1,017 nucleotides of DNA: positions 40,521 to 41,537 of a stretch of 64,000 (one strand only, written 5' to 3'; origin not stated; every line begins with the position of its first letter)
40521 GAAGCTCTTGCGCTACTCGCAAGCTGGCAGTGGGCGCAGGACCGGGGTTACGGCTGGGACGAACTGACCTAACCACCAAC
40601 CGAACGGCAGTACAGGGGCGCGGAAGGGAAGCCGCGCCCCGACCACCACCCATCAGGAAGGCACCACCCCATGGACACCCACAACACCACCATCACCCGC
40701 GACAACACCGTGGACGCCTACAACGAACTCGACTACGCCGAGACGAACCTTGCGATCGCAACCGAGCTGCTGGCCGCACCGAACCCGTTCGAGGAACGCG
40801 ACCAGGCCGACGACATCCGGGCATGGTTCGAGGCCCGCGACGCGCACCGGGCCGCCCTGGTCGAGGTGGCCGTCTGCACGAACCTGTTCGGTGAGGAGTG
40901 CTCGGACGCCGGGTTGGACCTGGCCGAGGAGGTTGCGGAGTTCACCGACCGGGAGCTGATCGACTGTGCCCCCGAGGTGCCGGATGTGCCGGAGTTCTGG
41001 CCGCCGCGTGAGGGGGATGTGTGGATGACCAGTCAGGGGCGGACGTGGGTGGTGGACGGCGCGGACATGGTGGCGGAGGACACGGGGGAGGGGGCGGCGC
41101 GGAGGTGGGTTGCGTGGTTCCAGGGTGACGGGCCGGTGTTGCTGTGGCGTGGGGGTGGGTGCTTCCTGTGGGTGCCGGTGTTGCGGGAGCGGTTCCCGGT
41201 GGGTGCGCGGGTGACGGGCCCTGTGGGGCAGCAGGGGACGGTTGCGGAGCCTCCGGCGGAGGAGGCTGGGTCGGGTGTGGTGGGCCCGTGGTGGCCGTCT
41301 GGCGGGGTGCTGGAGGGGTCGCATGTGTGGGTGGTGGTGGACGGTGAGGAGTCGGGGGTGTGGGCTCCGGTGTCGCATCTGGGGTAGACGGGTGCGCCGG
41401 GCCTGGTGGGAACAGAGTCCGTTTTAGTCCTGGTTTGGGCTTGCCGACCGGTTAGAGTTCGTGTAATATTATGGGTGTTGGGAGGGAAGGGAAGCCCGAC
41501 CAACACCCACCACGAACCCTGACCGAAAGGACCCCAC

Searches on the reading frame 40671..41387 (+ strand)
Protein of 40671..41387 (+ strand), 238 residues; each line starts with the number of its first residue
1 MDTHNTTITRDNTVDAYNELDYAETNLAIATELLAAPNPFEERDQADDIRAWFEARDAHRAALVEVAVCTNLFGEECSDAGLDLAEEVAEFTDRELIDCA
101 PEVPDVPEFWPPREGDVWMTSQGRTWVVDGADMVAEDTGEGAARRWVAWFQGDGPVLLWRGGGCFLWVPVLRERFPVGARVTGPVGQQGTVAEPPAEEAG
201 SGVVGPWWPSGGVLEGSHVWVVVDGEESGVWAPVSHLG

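Call 12: search_protein_families(library=pfam, proteins=[window:40671-41387:+], max_evalue=0.01)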
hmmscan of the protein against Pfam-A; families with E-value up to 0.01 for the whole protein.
window:40671-41387:+ (238 aa): 0 families

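Call 38: find_encoding_contigs(protein=window:40671-41387:+, flank=10000, max_places=1)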
Protein window:40671-41387:+ (238 aa): 1 contig read that carries it; 1 place shown.
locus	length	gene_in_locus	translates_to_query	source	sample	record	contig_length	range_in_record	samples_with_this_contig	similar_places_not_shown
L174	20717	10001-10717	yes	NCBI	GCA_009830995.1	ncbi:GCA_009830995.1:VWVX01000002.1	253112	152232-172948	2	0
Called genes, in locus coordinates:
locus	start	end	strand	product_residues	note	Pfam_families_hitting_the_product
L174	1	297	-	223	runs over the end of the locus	-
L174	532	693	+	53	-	-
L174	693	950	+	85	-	-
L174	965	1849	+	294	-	PF01145:Band_7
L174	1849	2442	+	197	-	-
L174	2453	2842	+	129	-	-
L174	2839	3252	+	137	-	-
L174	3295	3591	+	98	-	-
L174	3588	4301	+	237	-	-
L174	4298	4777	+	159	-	PF19730:DUF6221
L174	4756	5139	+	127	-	-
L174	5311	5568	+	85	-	-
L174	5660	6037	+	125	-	-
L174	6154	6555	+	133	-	-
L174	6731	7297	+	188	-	-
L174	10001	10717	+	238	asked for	-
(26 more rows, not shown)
